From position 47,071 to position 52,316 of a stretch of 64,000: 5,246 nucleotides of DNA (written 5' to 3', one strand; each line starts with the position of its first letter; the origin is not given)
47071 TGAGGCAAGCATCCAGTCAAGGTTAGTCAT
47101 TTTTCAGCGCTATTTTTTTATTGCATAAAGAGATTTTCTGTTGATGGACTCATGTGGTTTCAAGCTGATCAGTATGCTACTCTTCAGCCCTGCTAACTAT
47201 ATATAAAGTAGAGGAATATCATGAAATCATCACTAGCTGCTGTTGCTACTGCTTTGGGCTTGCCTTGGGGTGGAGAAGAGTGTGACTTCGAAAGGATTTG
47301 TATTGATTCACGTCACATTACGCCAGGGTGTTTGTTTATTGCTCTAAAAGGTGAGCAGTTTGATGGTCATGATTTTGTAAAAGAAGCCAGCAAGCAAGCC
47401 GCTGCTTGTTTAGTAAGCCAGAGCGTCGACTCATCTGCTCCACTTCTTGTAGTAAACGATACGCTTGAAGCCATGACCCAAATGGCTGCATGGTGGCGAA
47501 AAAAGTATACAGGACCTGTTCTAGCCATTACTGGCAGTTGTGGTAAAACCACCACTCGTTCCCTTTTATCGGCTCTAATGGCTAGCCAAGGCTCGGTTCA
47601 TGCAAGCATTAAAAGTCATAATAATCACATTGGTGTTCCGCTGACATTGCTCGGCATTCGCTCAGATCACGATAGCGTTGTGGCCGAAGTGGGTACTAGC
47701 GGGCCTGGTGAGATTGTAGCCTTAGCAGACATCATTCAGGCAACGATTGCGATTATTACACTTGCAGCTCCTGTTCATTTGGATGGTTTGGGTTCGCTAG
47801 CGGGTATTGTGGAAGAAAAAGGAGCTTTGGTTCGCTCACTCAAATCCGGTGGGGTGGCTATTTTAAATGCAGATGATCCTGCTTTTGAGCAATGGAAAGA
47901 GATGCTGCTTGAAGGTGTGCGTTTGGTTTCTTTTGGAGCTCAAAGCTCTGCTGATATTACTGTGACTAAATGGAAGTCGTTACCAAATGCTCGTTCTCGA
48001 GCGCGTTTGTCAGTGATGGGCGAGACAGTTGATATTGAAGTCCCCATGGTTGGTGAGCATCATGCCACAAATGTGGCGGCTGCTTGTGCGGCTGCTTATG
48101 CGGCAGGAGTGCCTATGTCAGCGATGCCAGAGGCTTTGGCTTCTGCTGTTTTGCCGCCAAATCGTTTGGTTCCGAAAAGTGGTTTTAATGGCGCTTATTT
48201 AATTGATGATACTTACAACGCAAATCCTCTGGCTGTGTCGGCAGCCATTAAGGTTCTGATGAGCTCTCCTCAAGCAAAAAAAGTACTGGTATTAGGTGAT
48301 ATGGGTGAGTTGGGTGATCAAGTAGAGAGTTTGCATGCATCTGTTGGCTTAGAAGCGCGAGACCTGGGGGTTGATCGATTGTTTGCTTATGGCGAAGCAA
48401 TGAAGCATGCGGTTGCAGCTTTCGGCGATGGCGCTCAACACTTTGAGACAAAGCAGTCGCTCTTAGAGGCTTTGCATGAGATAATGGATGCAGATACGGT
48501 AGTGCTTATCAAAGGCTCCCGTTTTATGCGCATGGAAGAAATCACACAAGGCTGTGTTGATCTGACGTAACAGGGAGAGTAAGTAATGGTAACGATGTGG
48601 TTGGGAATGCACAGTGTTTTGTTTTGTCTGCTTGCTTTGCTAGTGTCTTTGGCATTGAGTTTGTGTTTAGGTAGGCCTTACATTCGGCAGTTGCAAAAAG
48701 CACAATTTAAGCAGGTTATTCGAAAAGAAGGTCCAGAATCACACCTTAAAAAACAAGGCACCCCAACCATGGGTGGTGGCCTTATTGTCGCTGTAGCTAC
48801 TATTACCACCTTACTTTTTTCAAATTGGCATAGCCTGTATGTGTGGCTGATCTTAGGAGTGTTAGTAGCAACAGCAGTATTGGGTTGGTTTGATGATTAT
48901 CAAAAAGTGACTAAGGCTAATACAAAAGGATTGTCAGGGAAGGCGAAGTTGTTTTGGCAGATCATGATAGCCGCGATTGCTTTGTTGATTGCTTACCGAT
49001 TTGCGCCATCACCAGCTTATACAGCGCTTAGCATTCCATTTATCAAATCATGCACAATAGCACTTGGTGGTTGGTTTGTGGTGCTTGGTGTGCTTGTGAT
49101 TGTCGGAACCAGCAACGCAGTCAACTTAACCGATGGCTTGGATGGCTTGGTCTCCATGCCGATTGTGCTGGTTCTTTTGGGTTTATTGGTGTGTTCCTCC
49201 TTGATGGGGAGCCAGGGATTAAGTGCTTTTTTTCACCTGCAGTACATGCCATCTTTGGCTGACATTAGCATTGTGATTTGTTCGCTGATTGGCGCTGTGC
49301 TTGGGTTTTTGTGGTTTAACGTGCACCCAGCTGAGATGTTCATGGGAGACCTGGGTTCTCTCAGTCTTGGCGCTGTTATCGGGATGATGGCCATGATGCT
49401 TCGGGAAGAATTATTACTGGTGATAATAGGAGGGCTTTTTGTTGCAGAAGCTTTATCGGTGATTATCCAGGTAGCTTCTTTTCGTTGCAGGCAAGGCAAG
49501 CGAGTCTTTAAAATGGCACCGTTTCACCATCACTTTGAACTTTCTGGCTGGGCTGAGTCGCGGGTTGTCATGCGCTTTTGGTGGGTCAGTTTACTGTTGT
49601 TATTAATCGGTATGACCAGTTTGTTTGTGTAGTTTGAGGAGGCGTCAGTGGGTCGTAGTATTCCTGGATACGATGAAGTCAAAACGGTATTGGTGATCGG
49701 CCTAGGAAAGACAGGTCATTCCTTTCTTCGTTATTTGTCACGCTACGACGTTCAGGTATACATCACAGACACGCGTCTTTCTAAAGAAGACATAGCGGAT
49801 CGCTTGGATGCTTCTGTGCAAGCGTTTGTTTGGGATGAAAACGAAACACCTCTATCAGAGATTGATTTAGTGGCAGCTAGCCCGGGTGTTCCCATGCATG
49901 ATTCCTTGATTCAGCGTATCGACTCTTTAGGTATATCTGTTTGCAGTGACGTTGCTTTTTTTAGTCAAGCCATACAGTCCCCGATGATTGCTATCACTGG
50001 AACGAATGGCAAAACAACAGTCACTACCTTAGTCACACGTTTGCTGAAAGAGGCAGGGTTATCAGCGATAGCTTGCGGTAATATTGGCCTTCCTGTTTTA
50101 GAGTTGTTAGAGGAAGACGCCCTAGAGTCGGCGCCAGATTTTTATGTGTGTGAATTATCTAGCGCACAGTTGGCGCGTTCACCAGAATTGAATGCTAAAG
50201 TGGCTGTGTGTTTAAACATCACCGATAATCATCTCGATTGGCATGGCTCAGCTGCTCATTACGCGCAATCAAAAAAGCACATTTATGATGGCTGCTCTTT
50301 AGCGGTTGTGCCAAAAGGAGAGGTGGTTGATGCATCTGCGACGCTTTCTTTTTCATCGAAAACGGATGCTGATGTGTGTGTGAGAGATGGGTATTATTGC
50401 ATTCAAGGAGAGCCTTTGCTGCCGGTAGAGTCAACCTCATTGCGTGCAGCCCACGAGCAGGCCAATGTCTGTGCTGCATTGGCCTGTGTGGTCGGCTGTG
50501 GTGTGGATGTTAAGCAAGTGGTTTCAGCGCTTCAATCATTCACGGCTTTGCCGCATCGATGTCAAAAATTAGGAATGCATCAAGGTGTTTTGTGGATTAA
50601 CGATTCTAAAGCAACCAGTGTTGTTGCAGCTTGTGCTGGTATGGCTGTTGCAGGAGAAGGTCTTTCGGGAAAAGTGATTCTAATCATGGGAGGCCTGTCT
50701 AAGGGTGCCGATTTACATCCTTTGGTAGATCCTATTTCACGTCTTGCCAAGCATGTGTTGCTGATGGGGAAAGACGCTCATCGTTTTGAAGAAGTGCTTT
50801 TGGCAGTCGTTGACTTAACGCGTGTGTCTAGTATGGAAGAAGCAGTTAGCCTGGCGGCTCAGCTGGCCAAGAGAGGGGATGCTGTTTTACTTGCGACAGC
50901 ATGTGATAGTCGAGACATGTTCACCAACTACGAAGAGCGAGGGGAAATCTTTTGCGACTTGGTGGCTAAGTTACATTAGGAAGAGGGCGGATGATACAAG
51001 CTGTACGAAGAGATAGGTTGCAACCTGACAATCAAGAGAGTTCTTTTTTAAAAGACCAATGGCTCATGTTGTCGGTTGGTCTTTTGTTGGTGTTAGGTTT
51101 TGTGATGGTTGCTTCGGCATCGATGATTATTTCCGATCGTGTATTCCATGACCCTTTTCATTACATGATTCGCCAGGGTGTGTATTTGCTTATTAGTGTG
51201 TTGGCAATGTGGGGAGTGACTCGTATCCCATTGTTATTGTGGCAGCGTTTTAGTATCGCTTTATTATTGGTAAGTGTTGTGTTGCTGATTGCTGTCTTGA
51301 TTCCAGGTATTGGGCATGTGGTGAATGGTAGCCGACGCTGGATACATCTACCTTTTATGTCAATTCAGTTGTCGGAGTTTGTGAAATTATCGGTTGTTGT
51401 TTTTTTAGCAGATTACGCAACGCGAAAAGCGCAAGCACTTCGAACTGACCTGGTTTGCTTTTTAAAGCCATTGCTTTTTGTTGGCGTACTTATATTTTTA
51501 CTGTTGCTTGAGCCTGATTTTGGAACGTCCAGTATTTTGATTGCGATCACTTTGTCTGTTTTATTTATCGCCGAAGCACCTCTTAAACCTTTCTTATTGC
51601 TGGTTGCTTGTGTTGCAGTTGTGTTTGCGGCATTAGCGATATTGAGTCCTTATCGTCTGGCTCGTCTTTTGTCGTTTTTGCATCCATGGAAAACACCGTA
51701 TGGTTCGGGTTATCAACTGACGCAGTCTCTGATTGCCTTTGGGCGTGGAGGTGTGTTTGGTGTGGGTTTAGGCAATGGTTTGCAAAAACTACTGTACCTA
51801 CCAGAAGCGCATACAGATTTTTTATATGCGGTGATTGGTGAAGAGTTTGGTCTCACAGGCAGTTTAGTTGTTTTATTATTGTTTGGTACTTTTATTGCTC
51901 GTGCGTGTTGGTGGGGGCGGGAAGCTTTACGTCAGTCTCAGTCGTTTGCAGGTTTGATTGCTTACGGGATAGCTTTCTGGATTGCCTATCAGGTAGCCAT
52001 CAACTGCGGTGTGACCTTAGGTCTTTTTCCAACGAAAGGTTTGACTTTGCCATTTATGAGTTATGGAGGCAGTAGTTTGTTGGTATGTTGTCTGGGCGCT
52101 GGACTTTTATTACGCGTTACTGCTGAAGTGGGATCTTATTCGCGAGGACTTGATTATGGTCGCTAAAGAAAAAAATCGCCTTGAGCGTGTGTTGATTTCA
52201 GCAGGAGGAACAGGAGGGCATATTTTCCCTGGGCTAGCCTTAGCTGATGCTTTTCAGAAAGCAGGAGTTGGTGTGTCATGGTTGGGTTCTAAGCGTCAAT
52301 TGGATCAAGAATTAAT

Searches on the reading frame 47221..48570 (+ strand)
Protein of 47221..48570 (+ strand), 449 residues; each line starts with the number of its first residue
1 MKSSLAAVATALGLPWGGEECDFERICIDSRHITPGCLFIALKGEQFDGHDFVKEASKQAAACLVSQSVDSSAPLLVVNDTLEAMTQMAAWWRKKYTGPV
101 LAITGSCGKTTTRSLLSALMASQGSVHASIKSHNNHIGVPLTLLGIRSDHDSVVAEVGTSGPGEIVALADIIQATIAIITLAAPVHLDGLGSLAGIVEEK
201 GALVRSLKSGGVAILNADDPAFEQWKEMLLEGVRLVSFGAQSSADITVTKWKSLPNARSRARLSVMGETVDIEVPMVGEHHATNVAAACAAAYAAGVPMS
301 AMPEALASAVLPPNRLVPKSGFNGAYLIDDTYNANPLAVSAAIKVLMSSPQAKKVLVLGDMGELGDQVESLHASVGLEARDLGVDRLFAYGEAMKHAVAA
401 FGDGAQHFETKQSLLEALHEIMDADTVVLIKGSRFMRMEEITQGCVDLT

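Call 3: search_protein_families(library=pfam, proteins=[window:47221-48570:+])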
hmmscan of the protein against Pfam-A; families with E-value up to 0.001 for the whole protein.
window:47221-48570:+ (449 aa): 3 families
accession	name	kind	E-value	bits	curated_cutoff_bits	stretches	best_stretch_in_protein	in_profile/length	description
PF08245.18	Mur_ligase_M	-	3.1e-39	135.4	24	1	103-292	1-200/200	Mur ligase middle domain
PF02875.26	Mur_ligase_C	-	1.3e-17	65.2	28.4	1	319-434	6-127/127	Mur ligase, glutamate ligase domain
PF01225.30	Mur_ligase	-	2.5e-09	37.8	21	1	25-70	4-54/95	Mur ligase family, catalytic domain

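Call 4: search_protein_families(library=ncbifam, proteins=[window:47221-48570:+])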
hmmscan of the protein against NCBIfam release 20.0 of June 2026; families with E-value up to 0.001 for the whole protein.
window:47221-48570:+ (449 aa): 23 families
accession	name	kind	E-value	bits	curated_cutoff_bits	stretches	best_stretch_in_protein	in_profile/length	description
NF008896.0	PRK11929.1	equivalog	1e-126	424.1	1023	1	23-443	527-954/965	bifunctional UDP-N-acetylmuramoyl-L-alanyl-D-glutamate--2,6-diaminopimelate ligase MurE/UDP-N-acetylmuramoyl-tripeptide--D-alanyl-D-alanine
TIGR01143.1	murF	subfamily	2.2e-124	415.6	288.6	1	28-442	1-415/418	UDP-N-acetylmuramoyl-tripeptide--D-alanyl-D-alanine ligase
NF008041.0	PRK10773.1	equivalog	1e-95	321.1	551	1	4-443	5-445/453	UDP-N-acetylmuramoyl-tripeptide--D-alanyl-D-alanine ligase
NF010693.0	PRK14093.1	equivalog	4.3e-81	273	544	1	17-443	22-462/479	UDP-N-acetylmuramoylalanyl-D-glutamyl-2,6-diaminopimelate--D-alanyl-D-alanine ligase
NF008897.0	PRK11930.1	equivalog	1.2e-65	222.1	804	1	22-443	23-451/822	bifunctional UDP-N-acetylmuramoyl-tripeptide:D-alanyl-D-alanine ligase/alanine racemase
NF001124.0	PRK00139.1-2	equivalog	5.3e-33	114.5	476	2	20-130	25-141/500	UDP-N-acetylmuramoyl-L-alanyl-D-glutamate--2,6-diaminopimelate ligase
NF001126.0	PRK00139.1-4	equivalog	6.4e-31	107.4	373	2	19-135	19-141/486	UDP-N-acetylmuramoyl-L-alanyl-D-glutamate--2,6-diaminopimelate ligase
TIGR01085.1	murE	subfamily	8.4e-24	84.3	257.3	2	22-132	3-119/472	UDP-N-acetylmuramyl-tripeptide synthetase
NF001123.0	PRK00139.1-1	equivalog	6e-20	71.4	586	1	20-307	17-332/493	UDP-N-acetylmuramoyl-L-alanyl-D-glutamate--2,6-diaminopimelate ligase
TIGR01087.1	murD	equivalog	4.2e-18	65.7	211.95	1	83-359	89-347/441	UDP-N-acetylmuramoyl-L-alanine--D-glutamate ligase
TIGR01082.1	murC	equivalog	6.5e-18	65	335.1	1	99-349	101-340/449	UDP-N-acetylmuramate--L-alanine ligase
NF010628.0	PRK14022.1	equivalog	2.6e-17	62.7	536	2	19-128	31-140/483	UDP-N-acetylmuramoyl-L-alanyl-D-glutamate--L-lysine ligase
NF053645.1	pMurC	equivalog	1.2e-16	60.5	560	1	68-245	81-250/492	pseudomurein biosynthesis peptide ligase pMurC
NF053648.1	pMurE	equivalog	6.8e-12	44.8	600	1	168-373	184-375/464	pseudomurein biosynthesis peptide ligase pMurE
NF001130.0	PRK00139.2-4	equivalog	2.3e-11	43.1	715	1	19-132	27-143/516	UDP-N-acetylmuramoyl-L-alanyl-D-glutamate--2,6-diaminopimelate ligase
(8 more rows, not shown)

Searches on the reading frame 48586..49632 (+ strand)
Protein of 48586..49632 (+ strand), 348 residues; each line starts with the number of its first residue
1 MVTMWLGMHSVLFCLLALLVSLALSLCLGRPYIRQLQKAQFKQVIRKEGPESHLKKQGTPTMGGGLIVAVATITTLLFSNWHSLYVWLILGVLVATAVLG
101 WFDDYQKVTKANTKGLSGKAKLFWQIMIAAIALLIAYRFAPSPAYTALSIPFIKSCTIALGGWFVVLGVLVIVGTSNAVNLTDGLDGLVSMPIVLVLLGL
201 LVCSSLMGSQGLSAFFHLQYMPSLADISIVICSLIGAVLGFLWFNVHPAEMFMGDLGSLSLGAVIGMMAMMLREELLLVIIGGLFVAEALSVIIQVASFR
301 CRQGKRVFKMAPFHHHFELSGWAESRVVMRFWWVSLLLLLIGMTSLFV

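Call 43: search_protein_families(library=pfam, proteins=[window:48586-49632:+], max_evalue=0.001)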
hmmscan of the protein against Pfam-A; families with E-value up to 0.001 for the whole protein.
window:48586-49632:+ (348 aa): 1 family
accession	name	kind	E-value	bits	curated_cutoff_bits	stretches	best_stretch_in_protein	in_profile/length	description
PF00953.26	Glycos_transf_4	-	2.7e-33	115.6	27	1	87-272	2-159/160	Glycosyl transferase family 4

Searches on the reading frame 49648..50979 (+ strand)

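Call 43: search_protein_families(library=pfam, proteins=[window:49648-50979:+], max_evalue=0.001)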
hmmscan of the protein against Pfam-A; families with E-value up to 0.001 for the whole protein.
window:49648-50979:+ (443 aa): 3 families
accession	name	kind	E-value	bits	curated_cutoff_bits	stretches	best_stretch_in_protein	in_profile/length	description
PF08245.18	Mur_ligase_M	-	4.8e-18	66.3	24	1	116-222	1-122/200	Mur ligase middle domain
PF21799.2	MurD-like_N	-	1.9e-16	60.5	27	1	12-99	1-87/88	Mur ligase MurD-like, N-terminal domain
PF02875.26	Mur_ligase_C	-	1.5e-12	48.9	28.4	1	303-419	1-127/127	Mur ligase, glutamate ligase domain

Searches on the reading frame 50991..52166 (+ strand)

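Call 43: search_protein_families(library=pfam, proteins=[window:50991-52166:+], max_evalue=0.001)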
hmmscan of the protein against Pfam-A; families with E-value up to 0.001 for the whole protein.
window:50991-52166:+ (391 aa): 1 family
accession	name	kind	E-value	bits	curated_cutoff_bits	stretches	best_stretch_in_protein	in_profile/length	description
PF01098.24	FTSW_RODA_SPOVE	-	2.4e-108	362.7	26.4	1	24-379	2-353/356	Cell cycle protein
